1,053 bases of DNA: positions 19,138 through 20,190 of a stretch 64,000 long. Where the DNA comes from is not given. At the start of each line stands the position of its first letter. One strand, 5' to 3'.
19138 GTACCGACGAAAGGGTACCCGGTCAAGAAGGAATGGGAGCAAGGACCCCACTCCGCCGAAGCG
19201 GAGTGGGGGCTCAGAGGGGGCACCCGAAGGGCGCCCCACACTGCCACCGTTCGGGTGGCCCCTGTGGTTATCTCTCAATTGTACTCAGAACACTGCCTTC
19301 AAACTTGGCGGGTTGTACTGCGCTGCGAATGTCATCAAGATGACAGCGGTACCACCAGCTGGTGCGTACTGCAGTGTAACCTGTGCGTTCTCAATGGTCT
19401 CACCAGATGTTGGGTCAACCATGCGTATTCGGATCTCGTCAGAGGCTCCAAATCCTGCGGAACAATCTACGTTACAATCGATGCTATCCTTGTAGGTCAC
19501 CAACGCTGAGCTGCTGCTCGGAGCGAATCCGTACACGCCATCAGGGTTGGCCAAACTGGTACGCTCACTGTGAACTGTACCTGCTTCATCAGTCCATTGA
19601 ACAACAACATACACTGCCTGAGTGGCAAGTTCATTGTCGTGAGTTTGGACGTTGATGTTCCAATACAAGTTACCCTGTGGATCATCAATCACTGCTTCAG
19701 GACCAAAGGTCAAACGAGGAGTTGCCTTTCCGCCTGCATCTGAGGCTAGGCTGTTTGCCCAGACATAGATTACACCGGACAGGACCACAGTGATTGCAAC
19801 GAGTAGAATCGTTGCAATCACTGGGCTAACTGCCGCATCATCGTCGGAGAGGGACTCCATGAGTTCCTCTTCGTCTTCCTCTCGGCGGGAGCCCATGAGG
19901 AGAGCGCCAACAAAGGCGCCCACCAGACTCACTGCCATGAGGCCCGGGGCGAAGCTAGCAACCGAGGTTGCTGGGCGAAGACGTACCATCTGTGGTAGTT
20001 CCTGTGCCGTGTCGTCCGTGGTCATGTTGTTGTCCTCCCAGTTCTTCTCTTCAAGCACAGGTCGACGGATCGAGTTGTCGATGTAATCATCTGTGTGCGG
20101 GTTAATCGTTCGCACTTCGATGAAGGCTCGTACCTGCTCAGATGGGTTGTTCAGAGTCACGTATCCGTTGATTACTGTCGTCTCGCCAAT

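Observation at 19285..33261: Giant 4600-aa beta-helix/cadherin-like secreted protein (halomucin-like scale)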

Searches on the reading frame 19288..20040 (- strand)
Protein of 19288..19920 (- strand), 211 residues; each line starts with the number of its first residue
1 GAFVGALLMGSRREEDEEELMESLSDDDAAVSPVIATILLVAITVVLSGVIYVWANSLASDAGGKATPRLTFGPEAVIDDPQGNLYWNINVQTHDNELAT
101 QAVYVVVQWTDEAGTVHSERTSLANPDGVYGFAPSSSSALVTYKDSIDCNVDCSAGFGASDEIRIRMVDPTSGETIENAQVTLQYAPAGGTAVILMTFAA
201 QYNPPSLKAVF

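Call 26: find_related_loci(query=A1, collection=genome_contigs, flank=10000)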
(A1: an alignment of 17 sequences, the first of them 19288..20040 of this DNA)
Query A1 (251 aa) in genome_contigs; peptide patterns used: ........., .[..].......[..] (x = any residue, [..] = any of these).
600 stretches matched a pattern (row limit reached: there are more); 529 encode a relative of the query (tblastn E <= 1e-3); the best 80 are kept; 80 distinct loci.
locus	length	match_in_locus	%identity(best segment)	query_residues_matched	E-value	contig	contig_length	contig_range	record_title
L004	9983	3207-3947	80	1-251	7e-131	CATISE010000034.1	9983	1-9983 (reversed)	MAG: Marine Group II euryarchaeote MED-G33 isolate bin.838 MAG genome assembly, contig: k119_2409099, whole genome shotg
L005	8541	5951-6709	81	1-251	1e-125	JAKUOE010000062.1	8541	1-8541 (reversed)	MAG: Candidatus Thalassarchaeum sp. isolate ALOHA_A2.0_25 A2.0-MGIIb-P-2_62, whole genome shotgun sequence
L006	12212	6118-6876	81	1-251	2e-125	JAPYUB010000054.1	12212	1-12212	MAG: Candidatus Thalassarchaeaceae archaeon isolate PW8.concoct.221 PW8_5916_length_12212_cov_7.883277, whole genome sho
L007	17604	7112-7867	75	1-251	3e-121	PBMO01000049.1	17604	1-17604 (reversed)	MAG: Methanobacteriota archaeon isolate SP210 MHASMcontig_869678, whole genome shotgun sequence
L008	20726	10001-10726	76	1-240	7e-105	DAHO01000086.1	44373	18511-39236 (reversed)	MAG TPA_asm: Euryarchaeota archaeon UBA602 UBA602_contig_3549, whole genome shotgun sequence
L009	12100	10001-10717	63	15-251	2e-87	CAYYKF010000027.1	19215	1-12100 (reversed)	MAG TPA_asm: uncultured Candidatus Poseidoniales archaeon isolate SRP077602_co9_567 genome assembly, contig: NODE_3375_l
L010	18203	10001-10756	72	1-251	9e-113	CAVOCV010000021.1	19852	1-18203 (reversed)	MAG: Candidatus Thalassarchaeaceae archaeon isolate CBN3_331.39 genome assembly, contig: Ga0302139_10000432, whole genom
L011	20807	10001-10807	50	1-249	3e-75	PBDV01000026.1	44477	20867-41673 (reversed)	MAG: Methanobacteriota archaeon isolate SP338 67173, whole genome shotgun sequence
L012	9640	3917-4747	47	1-247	2e-67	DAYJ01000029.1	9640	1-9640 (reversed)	MAG TPA_asm: Euryarchaeota archaeon UBA40 UBA40_contig_50406, whole genome shotgun sequence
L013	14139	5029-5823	50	1-247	2e-67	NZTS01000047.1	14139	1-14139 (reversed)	MAG: Methanobacteriota archaeon isolate EAC106 64429, whole genome shotgun sequence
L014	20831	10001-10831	47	1-247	3e-67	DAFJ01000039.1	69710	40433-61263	MAG TPA_asm: Euryarchaeota archaeon UBA251 UBA251_contig_9805, whole genome shotgun sequence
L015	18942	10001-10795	49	1-247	2e-65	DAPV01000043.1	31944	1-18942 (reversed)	MAG TPA_asm: Euryarchaeota archaeon UBA125 UBA125_contig_113963, whole genome shotgun sequence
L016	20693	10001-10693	48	10-238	8e-58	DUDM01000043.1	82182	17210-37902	MAG TPA_asm: Candidatus Poseidoniales archaeon isolate UWMA-0357 NODE_490_length_82182_cov_0.332517, whole genome shotgu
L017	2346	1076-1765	49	10-238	3e-58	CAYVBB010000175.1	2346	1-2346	MAG TPA_asm: uncultured bacterium isolate SRP077602_co3_428 genome assembly, contig: NODE_116951_length_2346_cov_6.36316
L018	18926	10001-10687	48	11-240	1e-56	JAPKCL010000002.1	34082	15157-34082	MAG: Candidatus Poseidoniaceae archaeon isolate ANT-63 NODE_303_length_34082_cov_5.202868, whole genome shotgun sequence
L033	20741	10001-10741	49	1-243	7e-54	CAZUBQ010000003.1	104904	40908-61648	MAG TPA_asm: uncultured Candidatus Poseidoniales archaeon isolate SRP092902_co1_603 genome assembly, contig: NODE_113_le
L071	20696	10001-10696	47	14-249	3e-47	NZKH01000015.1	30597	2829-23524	MAG: Methanobacteriota archaeon isolate IN961 15993, whole genome shotgun sequence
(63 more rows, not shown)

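Call 60: search_protein_families(library=pfam, proteins=[L033:2-10750:+, L014:2-10834:+, L071:3125-10696:+], max_evalue=0.05)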
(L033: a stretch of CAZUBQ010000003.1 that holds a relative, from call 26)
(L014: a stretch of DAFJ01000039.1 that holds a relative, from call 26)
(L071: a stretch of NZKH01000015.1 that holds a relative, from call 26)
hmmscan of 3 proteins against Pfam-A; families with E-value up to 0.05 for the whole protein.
L033:2-10750:+ (3583 aa): 3 families
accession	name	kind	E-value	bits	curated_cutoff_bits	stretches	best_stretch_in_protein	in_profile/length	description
PF07790.16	Pilin_N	-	3e-09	38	25.2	1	3403-3453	1-50/78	Archaeal Type IV pilin, N-terminal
PF13473.12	Cupredoxin_1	-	0.00011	22.6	27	1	2174-2260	20-104/104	Cupredoxin-like domain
PF00127.26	Copper-bind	-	0.0015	19.3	21.2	1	2229-2260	65-98/99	Copper binding proteins, plastocyanin/azurin family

L014:2-10834:+ (3611 aa): 3 families
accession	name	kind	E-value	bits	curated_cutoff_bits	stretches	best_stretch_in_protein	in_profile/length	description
PF07790.16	Pilin_N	-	2.6e-08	35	25.2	1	3403-3467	1-60/78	Archaeal Type IV pilin, N-terminal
PF00127.26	Copper-bind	-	2.2e-07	31.6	21.2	1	2185-2270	7-98/99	Copper binding proteins, plastocyanin/azurin family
PF11974.14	bMG3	-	0.0014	19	34.9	1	1666-1699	22-55/103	Bacterial alpha-2-macroglobulin MG3 domain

L071:3125-10696:+ (2524 aa): 4 families
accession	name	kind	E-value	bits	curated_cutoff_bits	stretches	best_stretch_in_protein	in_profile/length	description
PF03640.20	Lipoprotein_15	-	1.1e-09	38.1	24.4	2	1556-1590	3-37/47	Secreted repeat of unknown function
PF07790.16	Pilin_N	-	2.8e-07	31.7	25.2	1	2346-2395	1-51/78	Archaeal Type IV pilin, N-terminal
PF07331.16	TctB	-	0.01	16.4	29.1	1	2305-2417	27-130/137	Tripartite tricarboxylate transporter TctB family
PF02412.23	TSP_3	-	0.038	14.1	25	1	614-635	12-33/36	Thrombospondin type 3 repeat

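Call 77: search_solved_structures(query=window:19288-19920:-, max_evalue=1, show_alignments=4)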
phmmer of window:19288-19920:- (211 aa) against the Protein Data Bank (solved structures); distinct sequences matched with E-value up to 1: 5.
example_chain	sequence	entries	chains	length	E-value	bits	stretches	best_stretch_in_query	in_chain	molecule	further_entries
8gi2_A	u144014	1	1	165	2e-05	27.7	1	25-84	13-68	Natrinema pilin, PilA2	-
8fj5_A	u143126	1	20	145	0.00012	25.2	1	23-75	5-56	Pilin_N domain-containing protein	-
9myg_A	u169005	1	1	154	0.00014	25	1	25-72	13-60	Archaeal Type IV pilin N-terminal domain-containing protein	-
5kyh_A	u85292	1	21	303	0.0096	19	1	31-85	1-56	Iho670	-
3j1r_A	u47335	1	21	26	0.48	13.4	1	31-55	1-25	archaeal adhesion filament core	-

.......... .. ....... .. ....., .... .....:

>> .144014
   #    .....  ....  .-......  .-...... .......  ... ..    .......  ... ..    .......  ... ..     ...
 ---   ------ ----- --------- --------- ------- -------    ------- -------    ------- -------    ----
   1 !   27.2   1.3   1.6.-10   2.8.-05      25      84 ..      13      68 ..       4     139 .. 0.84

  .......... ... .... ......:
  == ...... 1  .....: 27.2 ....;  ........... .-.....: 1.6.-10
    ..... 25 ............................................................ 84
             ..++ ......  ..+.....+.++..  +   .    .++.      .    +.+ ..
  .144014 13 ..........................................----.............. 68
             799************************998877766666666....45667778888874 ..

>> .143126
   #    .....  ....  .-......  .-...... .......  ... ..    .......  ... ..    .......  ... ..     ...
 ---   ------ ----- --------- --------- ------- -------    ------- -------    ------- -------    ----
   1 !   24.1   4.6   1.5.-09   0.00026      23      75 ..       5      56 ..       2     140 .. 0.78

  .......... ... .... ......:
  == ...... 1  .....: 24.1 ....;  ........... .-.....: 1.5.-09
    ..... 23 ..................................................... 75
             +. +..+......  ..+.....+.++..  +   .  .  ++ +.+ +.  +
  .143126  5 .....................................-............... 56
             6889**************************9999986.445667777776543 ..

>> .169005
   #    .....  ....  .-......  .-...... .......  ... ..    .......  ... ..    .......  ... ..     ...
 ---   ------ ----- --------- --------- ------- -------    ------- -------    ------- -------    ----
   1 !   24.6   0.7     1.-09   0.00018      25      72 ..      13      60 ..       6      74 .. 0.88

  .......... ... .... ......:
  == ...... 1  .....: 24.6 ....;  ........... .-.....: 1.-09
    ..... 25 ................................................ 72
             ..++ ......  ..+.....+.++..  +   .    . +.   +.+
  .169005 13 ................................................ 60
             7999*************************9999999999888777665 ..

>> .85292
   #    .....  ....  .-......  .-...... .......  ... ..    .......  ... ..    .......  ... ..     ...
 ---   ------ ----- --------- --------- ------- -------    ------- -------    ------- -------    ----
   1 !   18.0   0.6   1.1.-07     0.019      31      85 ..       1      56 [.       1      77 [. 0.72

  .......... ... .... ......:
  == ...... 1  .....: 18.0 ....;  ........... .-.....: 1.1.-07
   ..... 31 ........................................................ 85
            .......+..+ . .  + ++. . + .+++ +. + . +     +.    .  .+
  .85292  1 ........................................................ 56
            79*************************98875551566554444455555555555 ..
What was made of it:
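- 19831..19890 (-): Cytoplasmic loop serving as an internal class III leader, aa 4401-4420 (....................). The predicted prepilin-peptidase site lies after Ala4420. Residue 1 of mature Iho670 aligns to Val4421 (call 77).
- Solved haloarchaeal pilin precursors have the same acidic 'SDEERA|VSPVIG' leader (call 77).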

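Call 108: search_protein_representatives(alignment_id=A1)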
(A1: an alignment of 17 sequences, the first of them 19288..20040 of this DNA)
Query: 17 sequences, 486 profile positions. Proteins with E-value up to 0.001 (for the whole library): 3405; up to 1e-10: 268; up to 1e-30: 37. The best 150 are listed.
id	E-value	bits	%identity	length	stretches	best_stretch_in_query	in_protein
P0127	4.0e-197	672.2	-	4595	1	1-485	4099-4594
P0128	7.0e-192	654.9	-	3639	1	1-485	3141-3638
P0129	7.9e-182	621.8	-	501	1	23-485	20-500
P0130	4.3e-171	586.3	-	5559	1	1-485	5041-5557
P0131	5.4e-169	579.4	-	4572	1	1-485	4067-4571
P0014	1.1e-168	578.4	-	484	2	205-483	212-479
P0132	2.0e-166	571.0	-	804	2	206-481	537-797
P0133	3.7e-164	563.5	-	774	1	3-478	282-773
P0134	6.6e-154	529.7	-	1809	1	1-478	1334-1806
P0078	3.7e-148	510.7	-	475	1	39-478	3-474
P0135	2.4e-144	498.2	-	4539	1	1-480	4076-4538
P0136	1.4e-142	492.3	-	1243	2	207-480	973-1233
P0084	3.4e-142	491.1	-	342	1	142-479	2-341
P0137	8.3e-135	466.7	-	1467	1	1-480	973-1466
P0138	4.9e-129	447.6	-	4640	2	207-483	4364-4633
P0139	2.0e-108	379.7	-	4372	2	216-480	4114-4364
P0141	4.0e-81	289.6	-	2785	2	207-471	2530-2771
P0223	5.0e-15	71.7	-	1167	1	257-464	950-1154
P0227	5.8e-15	71.4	-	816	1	258-344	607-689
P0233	1.1e-14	70.6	-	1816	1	257-424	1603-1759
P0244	2.2e-14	69.6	-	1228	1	262-424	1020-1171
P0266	8.4e-14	67.6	-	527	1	257-343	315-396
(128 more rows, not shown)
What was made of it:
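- Independent full-length gene calls of 4,372-5,559 aa carry the module at the extreme C-terminus (call 108). Several independent full-length calls of 4.4-5.6 kaa exist (call 108).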

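Call 110: list_cluster_members(proteins=[P0223, P0233, P0244, P0227, P0266, P0141, P0139, P0130, P0127, P0131])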
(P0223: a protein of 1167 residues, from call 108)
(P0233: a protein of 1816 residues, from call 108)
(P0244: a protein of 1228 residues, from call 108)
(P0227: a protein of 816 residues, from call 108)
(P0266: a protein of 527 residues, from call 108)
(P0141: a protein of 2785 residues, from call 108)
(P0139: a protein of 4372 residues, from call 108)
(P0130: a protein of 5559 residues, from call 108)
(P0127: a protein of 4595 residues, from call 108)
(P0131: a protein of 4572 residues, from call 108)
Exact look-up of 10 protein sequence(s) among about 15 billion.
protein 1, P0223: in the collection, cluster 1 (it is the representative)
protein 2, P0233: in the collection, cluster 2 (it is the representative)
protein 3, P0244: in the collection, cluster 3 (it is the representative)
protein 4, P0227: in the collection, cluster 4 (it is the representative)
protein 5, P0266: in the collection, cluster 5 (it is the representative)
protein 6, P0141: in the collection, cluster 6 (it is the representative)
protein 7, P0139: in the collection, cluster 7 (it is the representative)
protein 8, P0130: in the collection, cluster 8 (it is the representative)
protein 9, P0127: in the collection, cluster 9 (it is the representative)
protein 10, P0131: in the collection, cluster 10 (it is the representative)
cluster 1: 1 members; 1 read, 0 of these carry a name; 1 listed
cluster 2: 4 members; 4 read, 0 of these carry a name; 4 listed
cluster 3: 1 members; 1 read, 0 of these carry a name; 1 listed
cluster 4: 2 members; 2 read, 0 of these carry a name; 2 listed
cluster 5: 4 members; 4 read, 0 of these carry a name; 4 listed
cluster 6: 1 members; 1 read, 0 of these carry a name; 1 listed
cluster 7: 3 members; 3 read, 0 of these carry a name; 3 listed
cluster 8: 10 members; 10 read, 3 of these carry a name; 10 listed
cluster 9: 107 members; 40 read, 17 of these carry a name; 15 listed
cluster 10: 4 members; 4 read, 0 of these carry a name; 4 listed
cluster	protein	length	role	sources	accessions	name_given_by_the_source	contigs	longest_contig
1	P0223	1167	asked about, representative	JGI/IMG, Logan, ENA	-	-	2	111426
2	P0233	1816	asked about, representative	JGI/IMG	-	-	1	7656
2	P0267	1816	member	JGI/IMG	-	-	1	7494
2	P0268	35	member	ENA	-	-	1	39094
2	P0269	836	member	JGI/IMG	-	-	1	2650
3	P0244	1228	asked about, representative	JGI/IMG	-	-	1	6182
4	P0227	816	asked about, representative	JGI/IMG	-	-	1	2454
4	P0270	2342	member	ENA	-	-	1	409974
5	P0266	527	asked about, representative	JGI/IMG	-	-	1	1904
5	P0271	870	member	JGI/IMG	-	-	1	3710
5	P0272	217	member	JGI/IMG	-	-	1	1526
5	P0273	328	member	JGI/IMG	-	-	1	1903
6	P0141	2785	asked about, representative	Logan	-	-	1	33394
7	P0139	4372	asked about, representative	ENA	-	-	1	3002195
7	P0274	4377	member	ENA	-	-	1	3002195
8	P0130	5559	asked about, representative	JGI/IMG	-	-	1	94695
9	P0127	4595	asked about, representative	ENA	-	-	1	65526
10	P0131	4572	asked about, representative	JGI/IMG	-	-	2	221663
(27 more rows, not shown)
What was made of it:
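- JGI pipelines name members 'FlaG/FlaF family' (call 110).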

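Call 111: find_encoding_contigs(protein=P0223, flank=10000, max_places=2)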
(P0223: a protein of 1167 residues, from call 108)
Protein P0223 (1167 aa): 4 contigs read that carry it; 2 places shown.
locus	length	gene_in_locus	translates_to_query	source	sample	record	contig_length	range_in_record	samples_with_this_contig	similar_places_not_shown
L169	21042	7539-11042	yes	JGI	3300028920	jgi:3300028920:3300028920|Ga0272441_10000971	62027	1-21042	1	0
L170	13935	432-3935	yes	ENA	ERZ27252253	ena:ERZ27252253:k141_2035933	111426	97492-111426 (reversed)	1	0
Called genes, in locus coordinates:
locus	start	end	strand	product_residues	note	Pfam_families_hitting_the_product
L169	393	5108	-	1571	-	-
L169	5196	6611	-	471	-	PF00171:Aldedh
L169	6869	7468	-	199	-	-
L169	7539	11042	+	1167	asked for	PF07790:Pilin_N (weak)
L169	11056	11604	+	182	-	PF07790:Pilin_N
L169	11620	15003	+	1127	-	-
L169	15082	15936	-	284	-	-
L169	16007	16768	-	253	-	PF07786:HGSNAT_cat, PF01757:Acyl_transf_3 (faint)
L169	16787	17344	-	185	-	PF04068:Fer4_RLI, PF04034:Ribo_biogen_C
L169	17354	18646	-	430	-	PF00266:Aminotran_5, PF22580:KYNU_C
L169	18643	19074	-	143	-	-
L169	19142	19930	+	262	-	PF01936:NYN, PF12872:OST-HTH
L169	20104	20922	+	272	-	PF01513:NAD_kinase, PF20143:NAD_kinase_C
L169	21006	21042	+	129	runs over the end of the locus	-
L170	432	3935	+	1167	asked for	PF07790:Pilin_N (weak)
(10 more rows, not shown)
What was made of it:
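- On Archaeal type IV pilin (Pilin_N / arch_flag_Nterm): In L169 the related cassette protein P0223 is next to a free pilin (call 111).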

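Call 112: find_encoding_contigs(protein=P0141, flank=10000, max_places=2)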
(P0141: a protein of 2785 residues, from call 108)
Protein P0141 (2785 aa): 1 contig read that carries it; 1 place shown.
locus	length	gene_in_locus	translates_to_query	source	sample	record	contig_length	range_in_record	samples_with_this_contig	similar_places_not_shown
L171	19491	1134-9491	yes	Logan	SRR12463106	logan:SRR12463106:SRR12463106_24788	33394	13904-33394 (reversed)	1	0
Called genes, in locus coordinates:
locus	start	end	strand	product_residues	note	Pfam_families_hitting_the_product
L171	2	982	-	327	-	?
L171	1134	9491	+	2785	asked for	PF01095:Pectinesterase (faint), PF22842:Pel9A-like_beta_helix (faint), PF13229:Beta_helix, PF05048:NosD, PF13229:Beta_helix, PF05048:NosD, PF13229:Beta_helix, PF07790:Pilin_N (weak)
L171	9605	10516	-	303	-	PF02621:VitK2_biosynth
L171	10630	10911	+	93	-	-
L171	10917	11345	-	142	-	PF00293:NUDIX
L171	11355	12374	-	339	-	-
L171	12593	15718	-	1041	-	PF00989:PAS, PF08448:PAS_4, PF13426:PAS_9, PF08447:PAS_3, PF00989:PAS, PF08448:PAS_4, PF00989:PAS, PF13426:PAS_9, +13 more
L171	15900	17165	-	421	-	PF01977:UbiD, PF20696:UbiD_C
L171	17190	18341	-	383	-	-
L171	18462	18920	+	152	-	PF00164:Ribosom_S12_S23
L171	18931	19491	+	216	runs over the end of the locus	PF00177:Ribosomal_S7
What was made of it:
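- On Right-handed parallel beta-helix (PbH1 / CASH / NosD-like): The cassette-sharing relative P0141 has Beta_helix x3 and NosD x2 (call 112).
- P0141 shows clear Pfam Beta_helix and NosD hits (call 112).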
